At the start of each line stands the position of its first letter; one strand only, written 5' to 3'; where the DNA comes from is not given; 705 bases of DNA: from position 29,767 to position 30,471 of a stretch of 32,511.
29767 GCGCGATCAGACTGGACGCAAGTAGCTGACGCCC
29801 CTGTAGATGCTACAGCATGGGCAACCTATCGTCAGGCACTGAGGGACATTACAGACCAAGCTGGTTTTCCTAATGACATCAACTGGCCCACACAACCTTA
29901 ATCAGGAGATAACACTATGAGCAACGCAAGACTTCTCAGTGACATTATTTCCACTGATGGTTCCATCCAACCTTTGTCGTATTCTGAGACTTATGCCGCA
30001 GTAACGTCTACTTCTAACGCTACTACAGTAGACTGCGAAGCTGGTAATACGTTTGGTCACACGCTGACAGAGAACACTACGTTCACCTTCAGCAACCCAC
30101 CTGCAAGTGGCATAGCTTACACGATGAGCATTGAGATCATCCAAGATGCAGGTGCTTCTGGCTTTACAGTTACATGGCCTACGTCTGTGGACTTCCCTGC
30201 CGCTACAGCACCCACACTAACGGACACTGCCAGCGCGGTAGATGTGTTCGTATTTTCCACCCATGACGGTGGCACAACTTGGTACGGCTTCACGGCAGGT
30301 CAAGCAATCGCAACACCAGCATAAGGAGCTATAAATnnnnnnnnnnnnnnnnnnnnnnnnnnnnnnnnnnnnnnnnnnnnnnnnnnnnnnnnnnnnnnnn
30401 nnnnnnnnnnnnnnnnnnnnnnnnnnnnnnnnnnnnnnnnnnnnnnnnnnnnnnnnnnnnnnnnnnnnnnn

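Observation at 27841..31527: Tandem duplicated three-part receptor-binding cassette: tip domain, variable protein, chaperone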

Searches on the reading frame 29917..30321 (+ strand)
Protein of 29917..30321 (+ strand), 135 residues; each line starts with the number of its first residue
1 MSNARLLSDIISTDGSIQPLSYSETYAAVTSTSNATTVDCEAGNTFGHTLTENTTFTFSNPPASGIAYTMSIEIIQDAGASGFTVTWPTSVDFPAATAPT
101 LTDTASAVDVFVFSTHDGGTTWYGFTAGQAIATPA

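Call 7: search_protein_families(library=pfam, proteins=[window:29917-30321:+], max_evalue=0.1)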
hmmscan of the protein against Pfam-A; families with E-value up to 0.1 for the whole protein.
window:29917-30321:+ (135 aa): 0 families

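Call 8: search_protein_families(library=phrogs, proteins=[window:29917-30321:+], max_evalue=0.01)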
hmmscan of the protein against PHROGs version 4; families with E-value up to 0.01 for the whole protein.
window:29917-30321:+ (135 aa): 10 families
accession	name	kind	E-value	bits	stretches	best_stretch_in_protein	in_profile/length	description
phrog_7760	-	tail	6.8e-16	59.8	1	35-125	126-216/223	tail fiber protein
phrog_9017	-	tail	6.3e-15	56.8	1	21-129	54-156/159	tail fiber protein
phrog_24774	-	unknown function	4.9e-10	40.7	1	28-128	153-253/258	-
phrog_19200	-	head and packaging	2.7e-08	34.4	1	28-128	169-265/268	virion structural protein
phrog_34656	-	unknown function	1.9e-07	32.1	1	27-131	93-198/200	-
phrog_5596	-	unknown function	7.2e-07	29.3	1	33-119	360-440/451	-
phrog_22179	-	tail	3.4e-06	27.8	1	46-127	159-239/244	tail fiber protein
phrog_3904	-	tail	1.5e-05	24.4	1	25-110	989-1070/1086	tail fiber protein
phrog_27998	-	tail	0.00079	20.1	1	36-130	108-205/207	tail fiber protein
phrog_32568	-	tail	0.00082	20.2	1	29-125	78-171/177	tail fiber protein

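Call 10: search_dna_similar(query=window:29917-30321:+, collection=phages, mode=protein, max_rows=40)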
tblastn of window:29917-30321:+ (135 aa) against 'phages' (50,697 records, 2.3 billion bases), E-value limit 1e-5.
Records with a match: 124; places in all: 124; records where one place covers at least 80% of the query: 4.
Best place of each record, by identity: 80-90% 2; 60-80% 2; <60% 120.
By first word of the organism name: Escherichia 97; Campylobacter 18; Roseobacter 4; Phage 2; Microcystis 1; Shigella 1; Limnohabitans 1.
By host as written in the record: Escherichia coli 35; Campylobacter jejuni 16; Escherichia coli K-12 MG1655 12; Escherichia coli K-12 12; - 10; Escherichia coli O157:H7 6; Rhodobacteraceae bacterium FZCC0023 3; Escherichia coli O177 3; and 22 more.
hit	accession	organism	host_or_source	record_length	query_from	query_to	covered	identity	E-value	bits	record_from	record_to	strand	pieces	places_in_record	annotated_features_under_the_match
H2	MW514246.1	Roseobacter phage CRP-9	Rhodobacteraceae bacterium FZCC0023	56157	15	131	87%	80.3%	2e-38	142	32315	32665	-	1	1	putative structural protein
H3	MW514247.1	Roseobacter phage CRP-13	Rhodobacteraceae bacterium FZCC0023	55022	21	132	83%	81.3%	3e-36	136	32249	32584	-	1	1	putative fiber protein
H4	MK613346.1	Roseobacter phage CRP-4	Rhodobacteraceae bacterium FZCC0023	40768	17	132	86%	78.4%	3e-39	144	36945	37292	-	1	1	putative fiber protein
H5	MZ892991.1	Roseobacter phage CRP-603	Rhodobacteraceae bacterium FZCC0012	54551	11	131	90%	65.3%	4e-35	132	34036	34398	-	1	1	putative tail fiber protein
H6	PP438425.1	Microcystis phage Mel-JY34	Microcystis elabens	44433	46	129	62%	50.0%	3e-15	76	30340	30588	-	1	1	putative tail fiber protein | hypothetical protein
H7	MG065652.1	Campylobacter phage C11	Campylobacter jejuni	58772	39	124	64%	43.2%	5e-7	53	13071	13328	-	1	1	record has no annotation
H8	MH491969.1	Escherichia phage LL12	wastewater influent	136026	39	124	64%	43.2%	5e-7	53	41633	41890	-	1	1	hypothetical protein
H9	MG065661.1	Campylobacter phage C9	Campylobacter jejuni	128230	39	124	64%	42.0%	8e-7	52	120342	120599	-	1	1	record has no annotation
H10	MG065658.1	Campylobacter phage C7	Campylobacter jejuni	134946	39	124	64%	42.0%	8e-7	52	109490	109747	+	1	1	record has no annotation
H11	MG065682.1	Campylobacter phage A112b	Campylobacter jejuni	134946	39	124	64%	42.0%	8e-7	52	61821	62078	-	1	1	record has no annotation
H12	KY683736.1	Escherichia phage V18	Escherichia coli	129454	39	124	64%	42.0%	1e-6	52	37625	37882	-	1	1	hypothetical protein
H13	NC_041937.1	Escherichia phage V18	Escherichia coli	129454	39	124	64%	42.0%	1e-6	52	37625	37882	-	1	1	tail fiber protein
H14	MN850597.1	Escherichia phage isim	Escherichia coli K-12 MG1655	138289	39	124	64%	42.0%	1e-6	52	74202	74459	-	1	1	putative tail fiber protein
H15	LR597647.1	Escherichia phage rV5_ev147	-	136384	39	124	64%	42.0%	1e-6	52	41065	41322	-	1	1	tail protein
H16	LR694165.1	Escherichia phage rV5_ev156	-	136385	39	124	64%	42.0%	1e-6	52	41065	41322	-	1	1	tail protein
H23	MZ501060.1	Escherichia phage DrSchubert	Escherichia coli K-12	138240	39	124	64%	42.0%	1e-6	51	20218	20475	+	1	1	sialidase domain protein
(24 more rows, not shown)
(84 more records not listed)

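Call 11: get_annotated_region(hit=H4, flank=6000)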
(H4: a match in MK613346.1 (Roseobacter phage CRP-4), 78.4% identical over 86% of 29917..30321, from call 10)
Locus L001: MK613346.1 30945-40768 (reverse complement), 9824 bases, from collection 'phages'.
description: Roseobacter phage CRP-4, complete genome.
organism: Roseobacter phage CRP-4 (NCBI taxid 2559283)
taxonomy: Viruses; Duplodnaviria; Heunggongvirae; Uroviricota; Caudoviricetes; Zobellviridae; Cobavirinae; Veravirus
host: Rhodobacteraceae bacterium FZCC0023; source: East Sea of China; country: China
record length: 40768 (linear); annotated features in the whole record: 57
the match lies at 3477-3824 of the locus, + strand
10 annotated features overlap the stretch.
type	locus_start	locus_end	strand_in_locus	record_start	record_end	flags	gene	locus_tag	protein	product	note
CDS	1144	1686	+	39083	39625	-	-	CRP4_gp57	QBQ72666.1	hypothetical protein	-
CDS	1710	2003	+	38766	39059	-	-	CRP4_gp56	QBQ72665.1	putative structural protein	-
CDS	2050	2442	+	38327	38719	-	-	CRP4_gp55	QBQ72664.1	hypothetical protein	-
CDS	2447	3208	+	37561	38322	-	-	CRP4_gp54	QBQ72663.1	hypothetical protein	-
CDS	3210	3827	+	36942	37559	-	-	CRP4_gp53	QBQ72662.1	putative fiber protein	-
CDS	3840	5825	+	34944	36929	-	-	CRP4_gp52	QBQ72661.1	hypothetical protein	-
CDS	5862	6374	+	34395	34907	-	-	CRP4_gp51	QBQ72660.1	hypothetical protein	-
CDS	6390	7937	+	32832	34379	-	-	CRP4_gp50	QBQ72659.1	terminase large subunit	-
CDS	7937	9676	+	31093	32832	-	-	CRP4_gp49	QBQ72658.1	putative portal protein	-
CDS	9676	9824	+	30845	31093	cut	-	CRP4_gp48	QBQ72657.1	hypothetical protein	-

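Call 12: get_annotated_region(hit=H2, flank=6000)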
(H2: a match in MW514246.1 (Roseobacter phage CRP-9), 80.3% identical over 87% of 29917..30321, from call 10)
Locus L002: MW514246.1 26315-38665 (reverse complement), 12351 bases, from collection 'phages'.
description: Roseobacter phage CRP-9, complete genome.
organism: Roseobacter phage CRP-9 (NCBI taxid 2813174)
taxonomy: Viruses; Duplodnaviria; Heunggongvirae; Uroviricota; Caudoviricetes
host: Rhodobacteraceae bacterium FZCC0023; source: seawater; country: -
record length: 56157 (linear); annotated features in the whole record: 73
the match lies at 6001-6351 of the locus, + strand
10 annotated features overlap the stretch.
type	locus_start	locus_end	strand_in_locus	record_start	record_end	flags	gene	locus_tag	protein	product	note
CDS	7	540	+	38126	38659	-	-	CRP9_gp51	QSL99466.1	methyltransferase domain-containing protein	-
CDS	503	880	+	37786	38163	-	-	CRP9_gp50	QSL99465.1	hypothetical protein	-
CDS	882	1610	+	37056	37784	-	-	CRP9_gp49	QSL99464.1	hypothetical protein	-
CDS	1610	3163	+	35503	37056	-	-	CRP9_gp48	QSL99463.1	putative structural protein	-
CDS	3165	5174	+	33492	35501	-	-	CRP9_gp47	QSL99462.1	putative tail fiber protein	-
CDS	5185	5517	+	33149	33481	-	-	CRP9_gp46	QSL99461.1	putative structural protein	-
CDS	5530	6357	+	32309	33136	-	-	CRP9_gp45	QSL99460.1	putative structural protein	-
CDS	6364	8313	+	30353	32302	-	-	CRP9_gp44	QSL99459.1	hypothetical protein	-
CDS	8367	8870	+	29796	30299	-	-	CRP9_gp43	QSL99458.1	putative tail structural protein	-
CDS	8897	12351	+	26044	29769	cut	-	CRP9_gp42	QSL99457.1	hypothetical protein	-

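Call 13: get_annotated_region(hit=H5, flank=6000)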
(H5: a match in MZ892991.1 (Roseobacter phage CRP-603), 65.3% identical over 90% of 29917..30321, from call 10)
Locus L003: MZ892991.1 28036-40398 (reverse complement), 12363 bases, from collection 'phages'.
description: Roseobacter phage CRP-603, complete genome.
organism: Roseobacter phage CRP-603 (NCBI taxid 2873408)
taxonomy: Viruses; Duplodnaviria; Heunggongvirae; Uroviricota; Caudoviricetes
host: Rhodobacteraceae bacterium FZCC0012; source: seawater; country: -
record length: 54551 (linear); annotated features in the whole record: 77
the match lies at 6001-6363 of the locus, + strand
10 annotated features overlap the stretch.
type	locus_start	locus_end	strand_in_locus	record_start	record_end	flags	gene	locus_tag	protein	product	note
CDS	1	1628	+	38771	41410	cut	-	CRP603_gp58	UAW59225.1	putative tail fiber protein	-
CDS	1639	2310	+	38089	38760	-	-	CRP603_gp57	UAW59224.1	hypothetical protein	-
CDS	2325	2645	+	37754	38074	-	-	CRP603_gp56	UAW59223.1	hypothetical protein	-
CDS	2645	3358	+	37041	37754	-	-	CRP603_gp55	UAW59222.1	putative tail structure protein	-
CDS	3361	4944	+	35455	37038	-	-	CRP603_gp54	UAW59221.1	putative tail structure protein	-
CDS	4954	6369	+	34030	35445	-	-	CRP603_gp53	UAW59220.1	putative tail fiber protein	-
CDS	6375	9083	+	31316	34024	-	-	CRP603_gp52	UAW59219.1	hypothetical protein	-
CDS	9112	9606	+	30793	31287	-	-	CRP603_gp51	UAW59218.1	putative tail structure protein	-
CDS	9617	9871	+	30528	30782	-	-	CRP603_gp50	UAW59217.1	hypothetical protein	-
CDS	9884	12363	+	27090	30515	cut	-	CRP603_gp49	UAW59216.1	hypothetical protein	-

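Call 15: get_annotated_region(hit=H23, flank=7000)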
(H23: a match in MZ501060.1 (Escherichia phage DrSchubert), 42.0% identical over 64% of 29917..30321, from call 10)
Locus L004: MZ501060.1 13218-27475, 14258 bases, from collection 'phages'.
description: Escherichia phage DrSchubert, complete genome.
organism: Escherichia phage DrSchubert (NCBI taxid 2852022)
taxonomy: Viruses; Duplodnaviria; Heunggongvirae; Uroviricota; Caudoviricetes; Vequintavirinae; Vequintavirus
host: Escherichia coli K-12; source: Wenkenpark pond; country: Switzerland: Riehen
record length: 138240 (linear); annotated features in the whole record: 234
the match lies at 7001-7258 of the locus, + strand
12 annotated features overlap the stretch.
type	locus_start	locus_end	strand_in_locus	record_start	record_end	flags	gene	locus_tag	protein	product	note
CDS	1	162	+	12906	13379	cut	-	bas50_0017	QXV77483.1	hypothetical protein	-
CDS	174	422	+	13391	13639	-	-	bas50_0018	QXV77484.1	hypothetical protein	-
CDS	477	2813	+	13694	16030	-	-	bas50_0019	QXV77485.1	tail tape measure protein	-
CDS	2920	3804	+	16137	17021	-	-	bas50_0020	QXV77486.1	tail tube initiator protein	-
CDS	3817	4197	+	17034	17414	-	-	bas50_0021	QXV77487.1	hypothetical protein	-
CDS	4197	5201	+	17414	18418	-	-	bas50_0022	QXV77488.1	baseplate hub protein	-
CDS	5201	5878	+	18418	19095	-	-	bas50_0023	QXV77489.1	baseplate central spike and tail lysozyme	-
CDS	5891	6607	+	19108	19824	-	-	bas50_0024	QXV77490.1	baseplate protein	-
CDS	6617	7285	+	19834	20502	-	-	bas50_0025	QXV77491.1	sialidase domain protein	-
CDS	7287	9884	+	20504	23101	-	-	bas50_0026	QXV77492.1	lateral tail fiber protein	lateral tail fiber protein with glycosidase domains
CDS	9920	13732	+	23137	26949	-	-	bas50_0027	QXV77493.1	lateral tail fiber protein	-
CDS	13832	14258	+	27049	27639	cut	-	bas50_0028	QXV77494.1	tail fiber protein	-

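Call 16: get_annotated_region(hit=H6, flank=5000)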
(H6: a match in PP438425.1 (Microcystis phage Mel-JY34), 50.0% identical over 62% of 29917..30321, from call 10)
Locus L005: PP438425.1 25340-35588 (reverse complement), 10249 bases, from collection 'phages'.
description: Microcystis phage Mel-JY34, complete genome.
organism: Microcystis phage Mel-JY34 (NCBI taxid 3128145)
taxonomy: Viruses; Duplodnaviria; Heunggongvirae; Uroviricota; Caudoviricetes
host: Microcystis elabens; source: China; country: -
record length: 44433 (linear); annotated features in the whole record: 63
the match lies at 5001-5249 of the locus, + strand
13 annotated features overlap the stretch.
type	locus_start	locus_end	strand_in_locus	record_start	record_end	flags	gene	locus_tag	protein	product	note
CDS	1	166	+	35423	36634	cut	-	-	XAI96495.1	putative major capsid protein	-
CDS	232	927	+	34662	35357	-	-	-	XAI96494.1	hypothetical protein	-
CDS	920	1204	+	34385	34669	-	-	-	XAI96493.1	hypothetical protein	-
CDS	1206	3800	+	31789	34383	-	-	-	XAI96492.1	hypothetical protein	-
CDS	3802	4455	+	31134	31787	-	-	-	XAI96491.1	hypothetical protein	-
CDS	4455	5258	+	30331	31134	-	-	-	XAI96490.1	putative tail fiber protein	-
CDS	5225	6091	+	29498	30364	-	-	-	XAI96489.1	hypothetical protein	-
CDS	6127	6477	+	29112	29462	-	-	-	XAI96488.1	hypothetical protein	-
CDS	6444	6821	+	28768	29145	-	-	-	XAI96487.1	hypothetical protein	-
CDS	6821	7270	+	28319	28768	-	-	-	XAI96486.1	holin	holin of 3TMs, for gene-transfer release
CDS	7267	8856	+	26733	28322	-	-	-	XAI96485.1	hypothetical protein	-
CDS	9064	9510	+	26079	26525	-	-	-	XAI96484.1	hypothetical protein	-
CDS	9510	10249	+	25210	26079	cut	-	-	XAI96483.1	hypothetical protein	-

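Call 27: search_solved_structures(query=window:29917-30321:+, max_evalue=1, show_alignments=2)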
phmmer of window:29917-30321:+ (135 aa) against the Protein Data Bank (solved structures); distinct sequences matched with E-value up to 1: 1.
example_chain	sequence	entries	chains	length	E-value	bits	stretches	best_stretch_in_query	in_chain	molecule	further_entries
3mcl_L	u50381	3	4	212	0.11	15.7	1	62-117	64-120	C706 MONOCLONAL LIGHT CHAIN | C706 LIGHT CHAIN variable region, Ig kappa chain C region chimera | Antibody C706 Fab LIGHT CHAIN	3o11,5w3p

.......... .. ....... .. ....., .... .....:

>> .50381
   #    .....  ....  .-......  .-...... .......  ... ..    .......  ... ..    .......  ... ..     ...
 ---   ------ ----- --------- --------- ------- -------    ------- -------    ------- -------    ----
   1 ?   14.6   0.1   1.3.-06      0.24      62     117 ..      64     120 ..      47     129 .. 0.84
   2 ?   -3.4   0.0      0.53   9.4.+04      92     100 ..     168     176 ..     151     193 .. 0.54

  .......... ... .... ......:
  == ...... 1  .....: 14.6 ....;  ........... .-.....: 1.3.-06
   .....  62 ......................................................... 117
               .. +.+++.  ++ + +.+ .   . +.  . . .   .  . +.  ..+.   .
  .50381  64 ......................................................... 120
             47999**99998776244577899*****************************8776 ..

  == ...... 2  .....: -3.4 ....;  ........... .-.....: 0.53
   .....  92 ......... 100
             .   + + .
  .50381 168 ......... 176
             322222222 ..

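Call 30: find_homologous_proteins(query=window:29917-30321:+, max_evalue=0.00001)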
Query window:29917-30321:+ (135 aa): 2042 proteins with E <= 0.00001 among 2063 candidates; the best 120 are listed.
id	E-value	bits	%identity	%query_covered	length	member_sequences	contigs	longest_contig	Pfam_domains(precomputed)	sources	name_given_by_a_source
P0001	1.0e-72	260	93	100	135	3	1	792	-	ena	-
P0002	1.2e-72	260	93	100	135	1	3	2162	-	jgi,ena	-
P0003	1.3e-72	259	93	100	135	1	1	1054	-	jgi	jgi:hypothetical protein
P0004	2.0e-72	259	92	100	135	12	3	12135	-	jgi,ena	-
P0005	4.6e-72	258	91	100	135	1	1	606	-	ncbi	-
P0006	3.9e-71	255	91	100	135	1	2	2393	-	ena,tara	tara:strand:- start:354 stop:761 length:408 start_codon:yes stop_codon:yes gene_type:complete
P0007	4.7e-71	254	90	100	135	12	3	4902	-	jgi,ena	-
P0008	5.5e-70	251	90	100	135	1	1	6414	-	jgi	-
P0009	6.0e-70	251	89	100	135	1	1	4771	-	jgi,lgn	-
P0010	7.4e-70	251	89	100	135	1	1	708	-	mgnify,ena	mgnify:FL=1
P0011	3.3e-69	248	89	98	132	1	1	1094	-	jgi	jgi:hypothetical protein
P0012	5.4e-68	245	86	100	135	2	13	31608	-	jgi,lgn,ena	jgi:hypothetical protein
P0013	2.2e-67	243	87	100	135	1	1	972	-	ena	-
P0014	9.6e-67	241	84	100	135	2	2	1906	-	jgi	-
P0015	1.6e-66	240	85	100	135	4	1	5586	-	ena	-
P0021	1.1e-65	237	84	100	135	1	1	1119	PF26209.2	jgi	jgi:hypothetical protein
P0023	7.7e-65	234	87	98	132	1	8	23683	-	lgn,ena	-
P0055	1.0e-55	205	78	98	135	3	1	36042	PF26209.2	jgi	jgi:hypothetical protein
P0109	3.7e-54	200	76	98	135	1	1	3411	PF26209.2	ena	-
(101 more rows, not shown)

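Call 32: find_encoding_contigs(protein=P0012, flank=8000, max_places=5)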
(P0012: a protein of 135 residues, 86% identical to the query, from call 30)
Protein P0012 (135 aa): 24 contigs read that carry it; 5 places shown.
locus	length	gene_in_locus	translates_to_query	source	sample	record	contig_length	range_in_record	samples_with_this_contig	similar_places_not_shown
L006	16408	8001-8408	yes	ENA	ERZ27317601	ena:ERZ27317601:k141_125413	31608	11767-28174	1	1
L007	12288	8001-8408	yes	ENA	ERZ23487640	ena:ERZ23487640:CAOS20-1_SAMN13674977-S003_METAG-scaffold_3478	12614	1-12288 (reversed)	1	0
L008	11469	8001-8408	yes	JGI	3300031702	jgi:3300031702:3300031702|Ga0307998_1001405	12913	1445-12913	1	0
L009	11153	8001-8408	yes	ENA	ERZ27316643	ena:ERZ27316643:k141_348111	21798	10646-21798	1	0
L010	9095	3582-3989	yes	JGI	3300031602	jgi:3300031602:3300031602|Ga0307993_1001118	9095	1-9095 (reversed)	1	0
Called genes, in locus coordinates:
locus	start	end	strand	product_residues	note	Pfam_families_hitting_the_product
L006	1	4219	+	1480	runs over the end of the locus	-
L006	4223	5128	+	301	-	-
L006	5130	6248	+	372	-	-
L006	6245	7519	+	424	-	PF06739:SBBP (faint)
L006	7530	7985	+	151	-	PF16778:Phage_tail_APC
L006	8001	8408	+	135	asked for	-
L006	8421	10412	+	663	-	PF24299:DUF7483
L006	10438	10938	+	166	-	PF16778:Phage_tail_APC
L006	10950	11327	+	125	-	PF13539:Peptidase_M15_4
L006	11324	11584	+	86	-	-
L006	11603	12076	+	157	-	-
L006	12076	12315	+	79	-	-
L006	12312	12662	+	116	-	-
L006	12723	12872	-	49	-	-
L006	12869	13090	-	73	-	PF11753:DUF3310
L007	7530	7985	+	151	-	PF16778:Phage_tail_APC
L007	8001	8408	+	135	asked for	-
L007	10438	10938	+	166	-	PF16778:Phage_tail_APC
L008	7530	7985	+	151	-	PF16778:Phage_tail_APC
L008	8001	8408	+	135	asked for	-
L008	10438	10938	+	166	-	PF16778:Phage_tail_APC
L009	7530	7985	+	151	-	PF16778:Phage_tail_APC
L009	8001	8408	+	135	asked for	-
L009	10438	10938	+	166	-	PF16778:Phage_tail_APC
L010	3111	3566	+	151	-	PF16778:Phage_tail_APC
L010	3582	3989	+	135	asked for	-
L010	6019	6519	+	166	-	PF16778:Phage_tail_APC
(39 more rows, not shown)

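Call 33: find_encoding_contigs(protein=P0055, flank=8000, max_places=3)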
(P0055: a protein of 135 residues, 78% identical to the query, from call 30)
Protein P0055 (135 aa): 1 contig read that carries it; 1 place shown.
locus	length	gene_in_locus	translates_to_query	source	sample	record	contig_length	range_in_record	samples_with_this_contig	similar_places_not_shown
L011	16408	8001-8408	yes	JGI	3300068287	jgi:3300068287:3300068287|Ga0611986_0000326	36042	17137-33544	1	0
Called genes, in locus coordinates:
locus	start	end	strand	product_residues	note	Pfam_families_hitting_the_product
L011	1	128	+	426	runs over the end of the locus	PF03237:Terminase_6N (weak)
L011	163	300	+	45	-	-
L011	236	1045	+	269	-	-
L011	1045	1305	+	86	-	-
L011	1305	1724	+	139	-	-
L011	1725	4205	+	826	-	-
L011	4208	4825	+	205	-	PF24175:SU10_adaptor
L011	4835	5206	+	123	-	PF23140:Gp80 (faint)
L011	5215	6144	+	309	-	-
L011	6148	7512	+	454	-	-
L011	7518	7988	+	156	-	PF16778:Phage_tail_APC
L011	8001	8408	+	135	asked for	PF26209:Phage_phiTE_241_C (faint)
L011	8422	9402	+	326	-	PF05268:GP38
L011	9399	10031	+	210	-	-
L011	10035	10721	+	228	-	-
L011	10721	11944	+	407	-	PF13884:Peptidase_S74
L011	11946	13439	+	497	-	-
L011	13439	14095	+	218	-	-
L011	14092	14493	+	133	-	-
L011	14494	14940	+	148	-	-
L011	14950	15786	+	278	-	-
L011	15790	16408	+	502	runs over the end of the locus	PF07486:Hydrolase_2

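Call 34: find_encoding_contigs(protein=P0023, flank=8000, max_places=4)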
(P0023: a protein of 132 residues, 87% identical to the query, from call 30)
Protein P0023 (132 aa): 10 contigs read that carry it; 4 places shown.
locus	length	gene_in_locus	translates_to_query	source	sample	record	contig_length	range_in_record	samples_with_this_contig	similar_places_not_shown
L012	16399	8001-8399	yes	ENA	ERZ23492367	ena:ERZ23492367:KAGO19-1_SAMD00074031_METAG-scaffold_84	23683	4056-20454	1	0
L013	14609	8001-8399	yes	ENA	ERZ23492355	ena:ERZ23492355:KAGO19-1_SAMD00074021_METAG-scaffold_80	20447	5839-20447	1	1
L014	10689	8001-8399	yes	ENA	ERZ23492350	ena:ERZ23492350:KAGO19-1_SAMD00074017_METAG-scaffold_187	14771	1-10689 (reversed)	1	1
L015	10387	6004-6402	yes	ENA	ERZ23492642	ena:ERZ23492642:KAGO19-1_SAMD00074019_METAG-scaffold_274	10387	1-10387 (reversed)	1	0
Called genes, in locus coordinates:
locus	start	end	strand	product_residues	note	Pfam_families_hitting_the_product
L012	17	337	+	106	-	PF23812:Phage_TAC_18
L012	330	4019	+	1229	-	-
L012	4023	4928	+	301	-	-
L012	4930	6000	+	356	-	-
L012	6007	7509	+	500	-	-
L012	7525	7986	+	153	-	PF16778:Phage_tail_APC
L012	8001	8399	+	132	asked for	-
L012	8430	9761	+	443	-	-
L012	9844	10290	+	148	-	PF13539:Peptidase_M15_4 (weak)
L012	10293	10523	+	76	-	-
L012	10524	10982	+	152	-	-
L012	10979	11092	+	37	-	-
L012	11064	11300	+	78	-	-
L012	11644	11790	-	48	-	-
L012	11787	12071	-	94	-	PF11753:DUF3310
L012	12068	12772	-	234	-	PF02562:PhoH, PF13245:AAA_19, PF13604:AAA_30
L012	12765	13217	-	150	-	-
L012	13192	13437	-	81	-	PF00462:Glutaredoxin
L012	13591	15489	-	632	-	PF21995:RNR-II_ins_dom, PF02867:Ribonuc_red_lgC (faint)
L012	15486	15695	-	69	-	PF06568:YjiS-like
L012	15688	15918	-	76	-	-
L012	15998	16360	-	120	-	PF03819:MazG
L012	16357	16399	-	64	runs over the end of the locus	-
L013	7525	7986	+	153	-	PF16778:Phage_tail_APC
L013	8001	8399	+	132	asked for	-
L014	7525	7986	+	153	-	PF16778:Phage_tail_APC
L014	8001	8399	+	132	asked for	-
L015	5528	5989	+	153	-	PF16778:Phage_tail_APC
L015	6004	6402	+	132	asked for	-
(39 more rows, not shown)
